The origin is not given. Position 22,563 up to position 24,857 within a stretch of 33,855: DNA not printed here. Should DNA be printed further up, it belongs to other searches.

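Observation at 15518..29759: Nine-gene, translationally coupled operon for an atypical heteromeric FtsX/MacB-type ABC machine that matches no system I know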

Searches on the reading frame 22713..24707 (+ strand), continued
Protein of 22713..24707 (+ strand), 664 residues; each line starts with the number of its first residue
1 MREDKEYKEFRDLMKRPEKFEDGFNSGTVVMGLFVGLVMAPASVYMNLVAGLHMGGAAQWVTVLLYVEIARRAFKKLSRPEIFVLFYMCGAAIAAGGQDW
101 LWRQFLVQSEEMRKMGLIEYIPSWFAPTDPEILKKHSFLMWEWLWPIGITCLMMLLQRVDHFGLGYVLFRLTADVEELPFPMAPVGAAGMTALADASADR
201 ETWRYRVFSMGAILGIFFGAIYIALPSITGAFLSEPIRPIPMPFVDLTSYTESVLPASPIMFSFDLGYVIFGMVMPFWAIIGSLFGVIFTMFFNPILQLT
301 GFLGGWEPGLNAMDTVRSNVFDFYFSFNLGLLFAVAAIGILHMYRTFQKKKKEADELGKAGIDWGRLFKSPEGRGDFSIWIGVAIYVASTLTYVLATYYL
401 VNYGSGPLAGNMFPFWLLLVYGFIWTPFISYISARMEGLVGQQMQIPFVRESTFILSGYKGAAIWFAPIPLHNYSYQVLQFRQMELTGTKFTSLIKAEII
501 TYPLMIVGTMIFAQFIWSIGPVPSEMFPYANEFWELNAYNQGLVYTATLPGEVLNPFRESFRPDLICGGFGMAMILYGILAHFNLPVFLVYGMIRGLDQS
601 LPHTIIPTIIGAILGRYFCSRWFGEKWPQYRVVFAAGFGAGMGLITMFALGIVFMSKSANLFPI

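Call 97: search_protein_families(library=padloc, proteins=[L087:4518-9986:+, L005:4896-10004:+, L071:4951-10002:+], max_evalue=0.01)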
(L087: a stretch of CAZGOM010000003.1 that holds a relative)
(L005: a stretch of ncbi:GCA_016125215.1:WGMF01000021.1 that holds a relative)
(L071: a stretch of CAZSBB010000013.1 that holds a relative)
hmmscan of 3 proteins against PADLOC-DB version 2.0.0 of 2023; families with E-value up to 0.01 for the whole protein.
L087:4518-9986:+ (1822 aa): 2 families
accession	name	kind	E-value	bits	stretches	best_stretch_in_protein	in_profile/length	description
PDLC01991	CARF_m8--CARF_LolE_TM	-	1.7e-46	156.7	2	1518-1679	430-592/810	-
PDLC01990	CARF_m8--CARF_Beta-galactosidase_LolE_TM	-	1.1e-23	80.5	1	1530-1663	1417-1553/1791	-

L005:4896-10004:+ (1702 aa): 2 families
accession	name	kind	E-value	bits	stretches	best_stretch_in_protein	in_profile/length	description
PDLC01991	CARF_m8--CARF_LolE_TM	-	1.3e-49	167.1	2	1351-1647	366-656/810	-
PDLC01990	CARF_m8--CARF_Beta-galactosidase_LolE_TM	-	6.9e-22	74.6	1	1351-1550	1341-1540/1791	-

L071:4951-10002:+ (1683 aa): 3 families
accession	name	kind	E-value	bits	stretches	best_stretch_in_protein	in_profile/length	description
PDLC01991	CARF_m8--CARF_LolE_TM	-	1.7e-40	136.9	2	1401-1536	439-568/810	-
PDLC01990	CARF_m8--CARF_Beta-galactosidase_LolE_TM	-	2.9e-19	65.9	1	1402-1529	1415-1539/1791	-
PDLC03859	LmuB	-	0.0036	14.5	1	378-519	265-427/611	-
